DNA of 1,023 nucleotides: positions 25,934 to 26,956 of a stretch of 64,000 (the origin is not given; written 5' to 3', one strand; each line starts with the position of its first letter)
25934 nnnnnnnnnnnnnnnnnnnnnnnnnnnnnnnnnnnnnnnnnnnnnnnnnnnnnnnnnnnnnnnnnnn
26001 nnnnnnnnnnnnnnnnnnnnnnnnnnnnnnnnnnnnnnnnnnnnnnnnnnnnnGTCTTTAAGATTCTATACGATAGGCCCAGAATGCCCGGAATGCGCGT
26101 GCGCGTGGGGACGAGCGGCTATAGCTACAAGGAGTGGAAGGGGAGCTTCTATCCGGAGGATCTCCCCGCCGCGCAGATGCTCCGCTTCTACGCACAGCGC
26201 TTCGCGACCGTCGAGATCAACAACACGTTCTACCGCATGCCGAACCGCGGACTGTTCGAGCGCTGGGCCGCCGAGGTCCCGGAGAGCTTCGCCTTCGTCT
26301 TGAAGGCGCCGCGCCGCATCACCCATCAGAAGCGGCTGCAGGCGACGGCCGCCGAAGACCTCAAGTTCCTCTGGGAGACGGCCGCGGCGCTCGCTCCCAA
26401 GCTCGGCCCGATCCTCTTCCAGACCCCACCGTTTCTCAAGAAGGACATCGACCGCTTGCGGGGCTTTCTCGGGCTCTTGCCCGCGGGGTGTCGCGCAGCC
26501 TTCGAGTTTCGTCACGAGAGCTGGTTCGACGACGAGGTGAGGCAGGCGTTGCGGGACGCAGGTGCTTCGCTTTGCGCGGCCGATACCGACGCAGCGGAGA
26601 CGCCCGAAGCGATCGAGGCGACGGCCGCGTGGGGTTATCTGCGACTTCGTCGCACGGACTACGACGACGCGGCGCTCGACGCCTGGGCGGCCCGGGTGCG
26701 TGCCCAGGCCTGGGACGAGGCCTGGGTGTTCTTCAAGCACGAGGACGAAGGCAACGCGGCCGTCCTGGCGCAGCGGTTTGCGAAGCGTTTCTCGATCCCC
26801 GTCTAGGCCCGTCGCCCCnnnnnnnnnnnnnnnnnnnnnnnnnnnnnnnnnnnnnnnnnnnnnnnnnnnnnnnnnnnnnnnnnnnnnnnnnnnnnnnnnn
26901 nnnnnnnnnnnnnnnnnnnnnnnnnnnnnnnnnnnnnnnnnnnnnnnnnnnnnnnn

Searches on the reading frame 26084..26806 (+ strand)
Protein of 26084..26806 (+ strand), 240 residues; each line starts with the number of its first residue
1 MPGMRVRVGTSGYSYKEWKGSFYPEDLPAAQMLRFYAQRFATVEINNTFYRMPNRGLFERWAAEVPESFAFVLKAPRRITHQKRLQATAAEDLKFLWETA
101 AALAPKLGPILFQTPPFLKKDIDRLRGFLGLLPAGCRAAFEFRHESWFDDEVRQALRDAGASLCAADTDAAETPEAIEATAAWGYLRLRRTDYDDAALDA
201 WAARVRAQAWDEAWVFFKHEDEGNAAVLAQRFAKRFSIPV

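Call 14: search_protein_families(library=pfam, proteins=[window:26084-26806:+])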
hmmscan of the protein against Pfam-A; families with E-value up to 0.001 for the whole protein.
window:26084-26806:+ (240 aa): 1 family
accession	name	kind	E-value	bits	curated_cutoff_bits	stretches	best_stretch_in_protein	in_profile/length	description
PF01904.24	DUF72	-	1.2e-62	212.2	25.3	1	23-234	1-216/217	Protein of unknown function DUF72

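Call 53: search_dna_similar(query=window:26084-26806:+, collection=plasmids, mode=protein, max_rows=60, max_evalue=1e-10)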
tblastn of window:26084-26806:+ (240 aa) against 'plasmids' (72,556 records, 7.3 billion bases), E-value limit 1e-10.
Records with a match: 157; places in all: 172; records where one place covers at least 80% of the query: 2.
Best place of each record, by identity: <60% 157.
By first word of the organism name: Agrobacterium 40; Rhizobium 28; Paracoccus 12; Ensifer 9; Shinella 9; Streptomyces 5; Sinorhizobium 5; Hymenobacter 4; Bradyrhizobium 4; Methylobacterium 4; and 26 more.
By predicted mobility (MOB-suite, as given by PLSDB): non-mobilizable 93; conjugative 51; mobilizable 13.
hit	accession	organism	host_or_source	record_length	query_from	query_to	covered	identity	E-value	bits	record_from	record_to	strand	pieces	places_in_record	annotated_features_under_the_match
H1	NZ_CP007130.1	Gemmatirosa kalamazoonensis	-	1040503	4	223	92%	55.5%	2e-54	194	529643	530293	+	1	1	record has no annotation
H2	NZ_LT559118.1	Nonomuraea gerenzanensis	-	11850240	8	190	76%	45.4%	5e-35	139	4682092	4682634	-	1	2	none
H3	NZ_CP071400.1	Rhizobium leguminosarum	lentil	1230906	5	239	98%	33.6%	8e-30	124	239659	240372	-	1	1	record has no annotation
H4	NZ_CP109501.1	Streptomyces sp. NBC_01426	-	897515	4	164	67%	46.6%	4e-33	133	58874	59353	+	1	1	DUF72 domain-containing protein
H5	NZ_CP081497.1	Streptomyces sp. BHT-5-2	whole organism,plant soil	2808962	4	164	67%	44.7%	3e-34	136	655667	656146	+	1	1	none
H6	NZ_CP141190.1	Hymenobacter sp. GOD-10R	single cell,Crepidiastrum sonchifolium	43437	1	164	68%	42.4%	6e-18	89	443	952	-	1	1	DUF72 domain-containing protein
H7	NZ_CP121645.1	Bradyrhizobium barranii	Chamaecytisus prolifer var. ...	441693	5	164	67%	43.1%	3e-35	139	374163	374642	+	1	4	DUF72 domain-containing protein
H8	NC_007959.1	Nitrobacter hamburgensis X14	-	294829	8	164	65%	42.7%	3e-31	128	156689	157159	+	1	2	DUF72 domain-containing protein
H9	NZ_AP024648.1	Arthrobacter sp. StoSoilB13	-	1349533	4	164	67%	40.5%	3e-28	119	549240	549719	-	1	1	record has no annotation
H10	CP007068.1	Rhizobium leguminosarum bv. trifolii CB782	plant root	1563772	6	164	66%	41.0%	5e-28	118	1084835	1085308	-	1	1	hypothetical protein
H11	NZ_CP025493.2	Legionella sainthelensi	Homo sapiens,Clinical ...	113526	1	164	68%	39.6%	5e-32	130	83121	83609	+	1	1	DUF72 domain-containing protein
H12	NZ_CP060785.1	Hymenobacter qilianensis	single bacterial strain,ermafrost ...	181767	1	164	68%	39.1%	2e-17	88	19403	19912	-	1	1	DUF72 domain-containing protein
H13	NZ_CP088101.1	Bradyrhizobium barranii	cell culture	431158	5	164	67%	40.0%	8e-31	126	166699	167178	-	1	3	DUF72 domain-containing protein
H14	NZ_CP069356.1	Microvirga sp. VF16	Vachellia farnesiana,Cell culture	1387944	6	156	63%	41.9%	2e-21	99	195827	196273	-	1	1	none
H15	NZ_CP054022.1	Rhizobium indicum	Pisum sativum l. (pea),Pure culture,Pea ...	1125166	3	164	68%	39.0%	3e-30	125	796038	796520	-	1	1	record has no annotation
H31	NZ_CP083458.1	Deinococcus taeanensis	whole organism,coastal dune soil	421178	1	156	65%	38.6%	5e-19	93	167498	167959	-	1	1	DUF72 domain-containing protein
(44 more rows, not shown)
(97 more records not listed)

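Call 54: get_annotated_region(hit=H7, flank=7000)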
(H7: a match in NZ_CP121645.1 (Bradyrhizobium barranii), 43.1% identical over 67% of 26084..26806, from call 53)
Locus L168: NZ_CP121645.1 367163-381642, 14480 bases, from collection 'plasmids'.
description: Bradyrhizobium barranii strain CC1502 plasmid pCC1502_1, complete sequence
organism: Bradyrhizobium barranii (NCBI taxid 2992140)
taxonomy: Bacteria; Pseudomonadota; Alphaproteobacteria; Hyphomicrobiales; Nitrobacteraceae; Bradyrhizobium; Bradyrhizobium barranii
host: -; source: Chamaecytisus prolifer var. palmensis,cell culture; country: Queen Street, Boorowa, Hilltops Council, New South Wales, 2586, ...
typing (MOB-suite, as given by PLSDB): conjugative; replicon rep_cluster_506; relaxase MOBP,MOBP,MOBP; mating-pair formation MPF_T
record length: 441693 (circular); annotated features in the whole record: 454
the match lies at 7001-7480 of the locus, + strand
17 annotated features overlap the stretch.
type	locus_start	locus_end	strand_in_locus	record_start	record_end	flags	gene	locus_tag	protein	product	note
CDS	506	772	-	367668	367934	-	-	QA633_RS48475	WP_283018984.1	hypothetical protein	-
CDS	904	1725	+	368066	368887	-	-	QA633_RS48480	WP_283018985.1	sensor histidine kinase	GO:0007165 - signal transduction [Evidence IEA]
CDS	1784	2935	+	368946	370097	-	-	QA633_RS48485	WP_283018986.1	YihY/virulence factor BrkB family protein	-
CDS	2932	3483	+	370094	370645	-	-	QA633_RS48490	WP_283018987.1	MOSC domain-containing protein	-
CDS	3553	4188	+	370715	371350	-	-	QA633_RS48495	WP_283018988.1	isochorismatase family cysteine hydrolase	-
CDS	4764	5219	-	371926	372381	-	-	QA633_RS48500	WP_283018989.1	FAD-binding oxidoreductase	-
CDS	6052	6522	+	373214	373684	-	-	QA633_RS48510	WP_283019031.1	inorganic diphosphatase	-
CDS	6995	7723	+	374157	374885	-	-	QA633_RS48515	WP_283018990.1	DUF72 domain-containing protein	-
CDS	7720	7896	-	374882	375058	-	-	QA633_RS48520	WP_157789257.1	hypothetical protein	-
CDS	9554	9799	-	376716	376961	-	-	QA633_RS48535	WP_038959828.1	hypothetical protein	-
CDS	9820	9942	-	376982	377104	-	-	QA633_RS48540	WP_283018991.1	hypothetical protein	-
CDS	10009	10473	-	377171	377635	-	-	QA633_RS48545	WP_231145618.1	hypothetical protein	-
CDS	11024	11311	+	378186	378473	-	-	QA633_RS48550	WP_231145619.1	response regulator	GO:0000160 - phosphorelay signal transduction system [Evidence IEA]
CDS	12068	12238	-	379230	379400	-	-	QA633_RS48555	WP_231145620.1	hypothetical protein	-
CDS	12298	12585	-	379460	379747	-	-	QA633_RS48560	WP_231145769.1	hypothetical protein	-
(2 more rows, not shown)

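Call 55: get_annotated_region(hit=H8, flank=7000)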
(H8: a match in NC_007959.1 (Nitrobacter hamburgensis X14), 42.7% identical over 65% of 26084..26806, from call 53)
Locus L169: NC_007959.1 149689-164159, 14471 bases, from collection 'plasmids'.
description: Nitrobacter hamburgensis X14 plasmid 1, complete sequence
organism: Nitrobacter hamburgensis X14 (NCBI taxid 323097)
taxonomy: Bacteria; Pseudomonadota; Alphaproteobacteria; Hyphomicrobiales; Nitrobacteraceae; Nitrobacter; Nitrobacter hamburgensis; Nitrobacter hamburgensis X14
host: -; source: -; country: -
typing (MOB-suite, as given by PLSDB): mobilizable; replicon rep_cluster_472; relaxase MOBP
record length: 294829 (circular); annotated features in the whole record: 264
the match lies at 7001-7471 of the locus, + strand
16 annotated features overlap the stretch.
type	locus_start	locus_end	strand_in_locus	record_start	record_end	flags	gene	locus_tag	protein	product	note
CDS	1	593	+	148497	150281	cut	-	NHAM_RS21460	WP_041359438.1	thiamine pyrophosphate-requiring protein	-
CDS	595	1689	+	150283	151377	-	-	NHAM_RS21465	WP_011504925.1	enolase C-terminal domain-like protein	-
CDS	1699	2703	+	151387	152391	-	-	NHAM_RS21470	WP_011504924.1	hypothetical protein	-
CDS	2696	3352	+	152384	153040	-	-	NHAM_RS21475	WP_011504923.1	gluconate 2-dehydrogenase subunit 3 family protein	-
CDS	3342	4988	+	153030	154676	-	-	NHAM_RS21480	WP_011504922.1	GMC family oxidoreductase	-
CDS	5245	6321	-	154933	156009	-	-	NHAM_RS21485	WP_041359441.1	flavodoxin family protein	-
CDS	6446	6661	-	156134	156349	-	-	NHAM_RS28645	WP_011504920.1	hypothetical protein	-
CDS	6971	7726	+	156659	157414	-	-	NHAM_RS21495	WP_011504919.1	DUF72 domain-containing protein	-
CDS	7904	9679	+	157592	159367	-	-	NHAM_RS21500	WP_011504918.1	ABC transporter ATP-binding protein/permease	-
CDS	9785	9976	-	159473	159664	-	-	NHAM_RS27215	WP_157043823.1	hypothetical protein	-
CDS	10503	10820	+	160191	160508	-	-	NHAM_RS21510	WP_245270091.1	hypothetical protein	-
CDS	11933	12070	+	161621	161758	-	-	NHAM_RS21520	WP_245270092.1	TraC family protein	-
CDS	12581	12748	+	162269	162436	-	-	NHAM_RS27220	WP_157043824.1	hypothetical protein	-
CDS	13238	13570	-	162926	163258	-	-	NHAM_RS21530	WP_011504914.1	hypothetical protein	-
CDS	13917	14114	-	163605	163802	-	-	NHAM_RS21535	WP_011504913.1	twin transmembrane helix small protein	-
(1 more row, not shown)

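Call 56: get_annotated_region(hit=H11, flank=7000)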
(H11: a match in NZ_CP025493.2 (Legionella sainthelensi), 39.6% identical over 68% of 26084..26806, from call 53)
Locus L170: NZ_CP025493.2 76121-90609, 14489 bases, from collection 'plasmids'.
description: Legionella sainthelensi strain LA01-117 plasmid pLA01-117_113k, complete sequence
organism: Legionella sainthelensi (NCBI taxid 28087)
taxonomy: Bacteria; Pseudomonadota; Gammaproteobacteria; Legionellales; Legionellaceae; Legionella; Legionella sainthelensi
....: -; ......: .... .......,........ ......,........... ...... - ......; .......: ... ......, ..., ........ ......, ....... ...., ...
typing (MOB-suite, as given by PLSDB): conjugative; relaxase MOBF; mating-pair formation MPF_F
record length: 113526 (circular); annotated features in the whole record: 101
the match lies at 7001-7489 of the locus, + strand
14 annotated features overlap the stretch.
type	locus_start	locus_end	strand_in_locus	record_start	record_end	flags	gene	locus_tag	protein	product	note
CDS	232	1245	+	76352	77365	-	-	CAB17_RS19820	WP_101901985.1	ParA family protein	-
CDS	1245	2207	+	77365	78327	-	-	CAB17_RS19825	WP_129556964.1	hypothetical protein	-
CDS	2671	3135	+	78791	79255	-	-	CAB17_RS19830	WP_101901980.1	general stress protein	-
CDS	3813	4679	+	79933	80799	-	-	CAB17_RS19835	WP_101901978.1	SDR family oxidoreductase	-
CDS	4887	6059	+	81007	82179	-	-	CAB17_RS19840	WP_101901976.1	zinc-dependent alcohol dehydrogenase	-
CDS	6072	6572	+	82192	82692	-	-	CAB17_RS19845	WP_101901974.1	hemerythrin domain-containing protein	-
CDS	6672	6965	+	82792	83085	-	-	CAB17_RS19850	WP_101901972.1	hypothetical protein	-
CDS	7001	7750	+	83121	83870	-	-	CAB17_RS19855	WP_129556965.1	DUF72 domain-containing protein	-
CDS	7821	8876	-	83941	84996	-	-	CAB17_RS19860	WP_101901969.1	WavE lipopolysaccharide synthesis family protein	-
CDS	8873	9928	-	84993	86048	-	-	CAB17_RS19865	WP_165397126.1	WavE lipopolysaccharide synthesis family protein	-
CDS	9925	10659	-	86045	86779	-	-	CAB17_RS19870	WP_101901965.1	sugar phosphate nucleotidyltransferase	GO:0009058 - biosynthetic process [Evidence IEA]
CDS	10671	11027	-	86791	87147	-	-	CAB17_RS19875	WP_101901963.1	HAD hydrolase family protein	-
CDS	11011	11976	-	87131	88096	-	-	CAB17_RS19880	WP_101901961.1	hypothetical protein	-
CDS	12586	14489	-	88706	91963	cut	-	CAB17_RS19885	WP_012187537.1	Tn3 family transposase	-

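Call 57: get_annotated_region(hit=H6, flank=7000)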
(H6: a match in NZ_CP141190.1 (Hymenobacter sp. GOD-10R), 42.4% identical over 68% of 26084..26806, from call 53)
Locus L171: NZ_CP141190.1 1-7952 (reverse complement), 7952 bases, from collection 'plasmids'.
description: Hymenobacter sp. GOD-10R plasmid unnamed6, complete sequence
organism: Hymenobacter sp. GOD-10R (NCBI taxid 3093922)
taxonomy: Bacteria; Bacteroidota; Cytophagia; Cytophagales; Hymenobacteraceae; Hymenobacter; Hymenobacter sp. GOD-10R
host: -; source: single cell,Crepidiastrum sonchifolium; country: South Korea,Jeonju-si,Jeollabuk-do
typing (MOB-suite, as given by PLSDB): non-mobilizable
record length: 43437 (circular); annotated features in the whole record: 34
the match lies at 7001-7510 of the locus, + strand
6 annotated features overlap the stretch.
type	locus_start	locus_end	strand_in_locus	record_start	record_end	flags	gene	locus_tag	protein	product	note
CDS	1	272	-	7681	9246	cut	-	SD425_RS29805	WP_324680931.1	hypothetical protein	-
CDS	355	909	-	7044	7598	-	-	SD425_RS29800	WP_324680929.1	hypothetical protein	-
CDS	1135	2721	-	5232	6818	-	-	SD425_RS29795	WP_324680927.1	DUF2235 domain-containing protein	-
CDS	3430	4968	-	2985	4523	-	-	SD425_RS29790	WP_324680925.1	T9SS type A sorting domain-containing protein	-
CDS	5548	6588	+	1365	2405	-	-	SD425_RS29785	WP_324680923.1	RtcB family protein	GO:0006396 - RNA processing [Evidence IEA]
CDS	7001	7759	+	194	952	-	-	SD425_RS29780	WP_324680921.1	DUF72 domain-containing protein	-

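Call 58: get_annotated_region(hit=H31, flank=7000)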
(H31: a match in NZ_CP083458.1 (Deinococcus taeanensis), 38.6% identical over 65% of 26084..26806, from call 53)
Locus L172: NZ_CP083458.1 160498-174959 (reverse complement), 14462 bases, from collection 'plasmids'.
description: Deinococcus taeanensis strain TS293 plasmid p_TS293_4, complete sequence
organism: Deinococcus taeanensis (NCBI taxid 2737050)
taxonomy: Bacteria; Deinococcota; Deinococci; Deinococcales; Deinococcaceae; Deinococcus; Deinococcus taeanensis
host: -; source: whole organism,coastal dune soil; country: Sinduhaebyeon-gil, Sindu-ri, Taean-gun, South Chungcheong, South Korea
typing (MOB-suite, as given by PLSDB): non-mobilizable
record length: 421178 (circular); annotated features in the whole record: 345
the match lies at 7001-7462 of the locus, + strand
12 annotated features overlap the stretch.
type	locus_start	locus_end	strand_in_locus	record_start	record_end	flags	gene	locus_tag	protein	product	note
CDS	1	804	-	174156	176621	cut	-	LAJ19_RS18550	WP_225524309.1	EAL domain-containing protein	-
CDS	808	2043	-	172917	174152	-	-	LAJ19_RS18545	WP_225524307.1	S8 family serine peptidase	GO:0006508 - proteolysis [Evidence IEA]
CDS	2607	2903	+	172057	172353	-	yidD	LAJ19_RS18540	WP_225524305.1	membrane protein insertion efficiency factor YidD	-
CDS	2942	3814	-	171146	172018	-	-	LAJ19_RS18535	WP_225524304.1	hypothetical protein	-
CDS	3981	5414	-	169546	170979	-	-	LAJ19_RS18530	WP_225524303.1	pyridoxal-dependent decarboxylase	GO:0019752 - carboxylic acid metabolic process [Evidence IEA]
CDS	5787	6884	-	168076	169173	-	-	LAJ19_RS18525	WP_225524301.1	nitric oxide synthase oxygenase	GO:0006809 - nitric oxide biosynthetic process [Evidence IEA]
CDS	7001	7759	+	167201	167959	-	-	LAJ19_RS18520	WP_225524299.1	DUF72 domain-containing protein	-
CDS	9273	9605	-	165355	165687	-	-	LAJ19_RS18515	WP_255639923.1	SOS response-associated peptidase family protein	GO:0006974 - DNA damage response [Evidence IEA]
CDS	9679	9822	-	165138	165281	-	-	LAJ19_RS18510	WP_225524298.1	hypothetical protein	-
CDS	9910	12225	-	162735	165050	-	-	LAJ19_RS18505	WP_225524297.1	ribonuclease H-like domain-containing protein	-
CDS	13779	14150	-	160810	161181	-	-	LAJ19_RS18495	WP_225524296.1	hypothetical protein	-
CDS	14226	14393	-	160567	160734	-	-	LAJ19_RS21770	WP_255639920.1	hypothetical protein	-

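Call 59: get_annotated_region(hit=H4, flank=7000)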
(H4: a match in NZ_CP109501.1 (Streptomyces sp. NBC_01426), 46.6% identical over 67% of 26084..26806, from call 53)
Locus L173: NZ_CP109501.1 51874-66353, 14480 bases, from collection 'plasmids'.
description: Streptomyces sp. NBC_01426 plasmid unnamed1, complete sequence
organism: Streptomyces sp. NBC_01426 (NCBI taxid 2975866)
taxonomy: Bacteria; Actinomycetota; Actinomycetes; Kitasatosporales; Streptomycetaceae; Streptomyces; Streptomyces sp. NBC 01426
host: -; source: -; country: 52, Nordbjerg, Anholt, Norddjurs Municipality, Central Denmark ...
typing (MOB-suite, as given by PLSDB): non-mobilizable
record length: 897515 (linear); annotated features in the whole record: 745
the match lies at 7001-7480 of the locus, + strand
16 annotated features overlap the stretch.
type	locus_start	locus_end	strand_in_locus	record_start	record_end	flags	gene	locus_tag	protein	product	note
CDS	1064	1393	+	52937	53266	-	-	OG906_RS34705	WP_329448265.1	plasmid stabilization protein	-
CDS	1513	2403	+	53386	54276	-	-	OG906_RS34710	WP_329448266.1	SDR family oxidoreductase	-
CDS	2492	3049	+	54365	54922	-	-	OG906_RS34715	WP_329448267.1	isochorismatase family cysteine hydrolase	-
CDS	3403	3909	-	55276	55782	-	-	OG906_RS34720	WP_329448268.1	DUF5133 domain-containing protein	-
CDS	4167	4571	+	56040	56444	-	-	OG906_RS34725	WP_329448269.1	STAS domain-containing protein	-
CDS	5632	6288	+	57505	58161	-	-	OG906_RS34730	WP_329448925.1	HemK2/MTQ2 family protein methyltransferase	-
CDS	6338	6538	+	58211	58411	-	-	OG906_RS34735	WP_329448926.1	CDGSH iron-sulfur domain-containing protein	-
CDS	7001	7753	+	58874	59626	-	-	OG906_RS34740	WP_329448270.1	DUF72 domain-containing protein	-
CDS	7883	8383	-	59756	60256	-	-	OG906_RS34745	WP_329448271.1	metallophosphoesterase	-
CDS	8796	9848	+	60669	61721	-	-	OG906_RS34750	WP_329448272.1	NAD-dependent epimerase/dehydratase family protein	-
CDS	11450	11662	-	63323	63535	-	-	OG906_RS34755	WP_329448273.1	hypothetical protein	-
CDS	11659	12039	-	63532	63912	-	-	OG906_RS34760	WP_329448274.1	hypothetical protein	-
CDS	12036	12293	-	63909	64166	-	-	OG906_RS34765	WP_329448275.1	hypothetical protein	-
CDS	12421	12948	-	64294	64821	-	-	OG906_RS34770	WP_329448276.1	DUF6328 family protein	-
CDS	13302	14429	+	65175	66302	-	tcmP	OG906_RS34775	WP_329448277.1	three-Cys-motif partner protein TcmP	-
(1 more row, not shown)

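Call 71: search_solved_structures(query=window:26084-26806:+, max_evalue=0.001)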
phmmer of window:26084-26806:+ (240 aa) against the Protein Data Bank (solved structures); distinct sequences matched with E-value up to 0.001: 4.
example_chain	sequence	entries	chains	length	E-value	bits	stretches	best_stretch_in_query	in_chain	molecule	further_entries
1vpq_A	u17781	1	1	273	2.8e-18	69.2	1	6-168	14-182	hypothetical protein TM1631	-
1vpy_A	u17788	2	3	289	0.00021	23.8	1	33-107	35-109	PROTEIN (hypothetical protein EF0366) | hypothetical protein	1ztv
8s50_B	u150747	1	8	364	0.00086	21.8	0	113-217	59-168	Pentraxin-related protein PTX3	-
7zl1_B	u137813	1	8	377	0.00091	21.7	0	113-217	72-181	Pentraxin-related protein PTX3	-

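Call 90: predict_structure(protein=window:26084-26803:+)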
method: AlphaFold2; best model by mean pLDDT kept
length: 240 residues; sequences in the alignment: 1
mean_pLDDT: 44.7   pTM: 0.35
mean pLDDT of the five models: 44.7, 43.2, 40.3, 37.4, 32.1
residues with pLDDT >= 90: 0; 70-90: 20; 50-70: 58; < 50: 162
segments of 3 or more residues with pLDDT < 50: 10-122, 131-133, 135-140, 165-191
pLDDT, mean of each block of 10 residues (from residue 1): 50 31 28 29 33 37 33 30 32 45 41 39 49 46 53 60 47 33 38 71 63 52 64 71
secondary structure, 60 per line:
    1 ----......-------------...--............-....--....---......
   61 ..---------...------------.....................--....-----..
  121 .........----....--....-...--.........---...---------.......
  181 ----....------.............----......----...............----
elements in order: E5-10 H29-40 E42-45 E48-51 H55-62 E72-74 H87-107 E110-113 H119-129 H134-137 E140-143 H150-158 E162-164 H174-180 E185-188 H195-207 E212-217 H222-236

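Call 91: search_solved_structures(query=A3, max_evalue=10)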
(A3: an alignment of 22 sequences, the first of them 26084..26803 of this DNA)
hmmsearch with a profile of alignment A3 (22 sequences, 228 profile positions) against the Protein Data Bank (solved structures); distinct sequences matched with E-value up to 10: 7.
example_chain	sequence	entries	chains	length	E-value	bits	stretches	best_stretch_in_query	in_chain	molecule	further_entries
1vpq_A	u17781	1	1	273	1.8e-32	115.9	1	3-222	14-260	hypothetical protein TM1631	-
1vpy_A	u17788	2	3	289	4.5e-14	55.7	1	27-169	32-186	PROTEIN (hypothetical protein EF0366) | hypothetical protein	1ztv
28qm_B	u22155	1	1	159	1.2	11.8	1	142-183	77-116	DARPin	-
28qn_A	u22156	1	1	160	1.2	11.8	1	142-183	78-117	DARPin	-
1svx_A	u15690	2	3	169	1.5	11.5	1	142-183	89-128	Ankyrin Repeat Protein off7 | Designed AR protein off7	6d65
5h76_A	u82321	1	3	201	1.5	11.4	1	142-184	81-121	DARPin,Immunoglobulin G-binding protein A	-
5fin_A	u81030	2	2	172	1.7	11.2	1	142-183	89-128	NI3C DARPIN MUTANT5 HG-SITE N1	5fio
